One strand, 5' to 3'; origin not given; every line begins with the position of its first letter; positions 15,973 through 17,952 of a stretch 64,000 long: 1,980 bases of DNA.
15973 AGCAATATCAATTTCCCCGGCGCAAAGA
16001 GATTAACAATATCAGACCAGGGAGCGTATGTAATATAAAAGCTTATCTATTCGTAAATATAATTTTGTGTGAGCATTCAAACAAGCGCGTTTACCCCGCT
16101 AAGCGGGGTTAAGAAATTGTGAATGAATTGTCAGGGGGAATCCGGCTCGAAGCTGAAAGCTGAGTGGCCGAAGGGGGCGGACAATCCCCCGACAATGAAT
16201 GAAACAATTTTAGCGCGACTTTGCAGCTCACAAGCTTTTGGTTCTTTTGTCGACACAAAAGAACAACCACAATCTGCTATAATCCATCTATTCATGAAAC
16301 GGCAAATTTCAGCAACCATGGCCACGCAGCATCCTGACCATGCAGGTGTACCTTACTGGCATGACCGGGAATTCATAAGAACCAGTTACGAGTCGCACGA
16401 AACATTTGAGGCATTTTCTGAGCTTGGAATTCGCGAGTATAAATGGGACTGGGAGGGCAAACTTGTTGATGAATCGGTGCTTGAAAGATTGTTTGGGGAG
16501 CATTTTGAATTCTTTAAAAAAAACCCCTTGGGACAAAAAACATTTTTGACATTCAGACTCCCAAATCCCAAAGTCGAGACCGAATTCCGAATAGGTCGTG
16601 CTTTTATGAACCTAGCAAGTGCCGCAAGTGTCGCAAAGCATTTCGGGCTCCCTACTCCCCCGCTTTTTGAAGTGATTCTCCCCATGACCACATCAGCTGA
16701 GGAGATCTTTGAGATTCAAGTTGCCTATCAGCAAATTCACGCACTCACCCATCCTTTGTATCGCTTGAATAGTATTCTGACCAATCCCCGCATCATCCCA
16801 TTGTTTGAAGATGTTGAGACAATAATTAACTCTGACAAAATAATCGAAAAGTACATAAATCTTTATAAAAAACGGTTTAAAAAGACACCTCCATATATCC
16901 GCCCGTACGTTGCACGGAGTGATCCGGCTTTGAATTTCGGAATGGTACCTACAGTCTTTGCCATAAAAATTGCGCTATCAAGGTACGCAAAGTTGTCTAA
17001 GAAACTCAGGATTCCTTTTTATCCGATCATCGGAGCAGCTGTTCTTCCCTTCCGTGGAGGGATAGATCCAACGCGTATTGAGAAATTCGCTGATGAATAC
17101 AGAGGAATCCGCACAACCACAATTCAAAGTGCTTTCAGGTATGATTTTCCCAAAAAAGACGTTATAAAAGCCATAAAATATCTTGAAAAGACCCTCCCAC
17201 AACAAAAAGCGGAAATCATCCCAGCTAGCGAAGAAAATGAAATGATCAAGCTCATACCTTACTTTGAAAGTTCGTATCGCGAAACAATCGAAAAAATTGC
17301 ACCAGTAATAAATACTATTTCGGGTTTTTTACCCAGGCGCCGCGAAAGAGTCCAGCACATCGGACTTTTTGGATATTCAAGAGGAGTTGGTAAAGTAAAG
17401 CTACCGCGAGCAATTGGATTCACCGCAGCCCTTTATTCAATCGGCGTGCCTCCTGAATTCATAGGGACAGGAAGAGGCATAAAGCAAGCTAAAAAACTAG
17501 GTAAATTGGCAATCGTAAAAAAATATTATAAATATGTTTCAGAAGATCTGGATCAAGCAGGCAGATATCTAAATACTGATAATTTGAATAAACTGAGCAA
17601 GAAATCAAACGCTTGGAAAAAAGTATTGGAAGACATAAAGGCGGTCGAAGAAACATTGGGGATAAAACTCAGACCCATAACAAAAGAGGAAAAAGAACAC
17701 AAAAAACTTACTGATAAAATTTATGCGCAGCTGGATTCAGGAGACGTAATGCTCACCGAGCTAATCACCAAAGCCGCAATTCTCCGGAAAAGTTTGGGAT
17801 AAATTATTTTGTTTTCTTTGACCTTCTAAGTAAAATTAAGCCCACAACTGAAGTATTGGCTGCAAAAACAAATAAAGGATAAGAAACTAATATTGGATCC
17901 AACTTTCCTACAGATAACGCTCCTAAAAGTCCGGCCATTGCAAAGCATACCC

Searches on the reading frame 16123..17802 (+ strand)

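Call 59: search_protein_families(library=pfam, proteins=[window:16123-17802:+], max_evalue=0.00001)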
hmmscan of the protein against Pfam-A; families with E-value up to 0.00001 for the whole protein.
window:16123-17802:+ (559 aa): 1 family
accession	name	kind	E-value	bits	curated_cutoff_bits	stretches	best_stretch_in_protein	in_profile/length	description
PF14010.12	PEPcase_2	-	7e-141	470.6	25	1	62-559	1-493/493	Phosphoenolpyruvate carboxylase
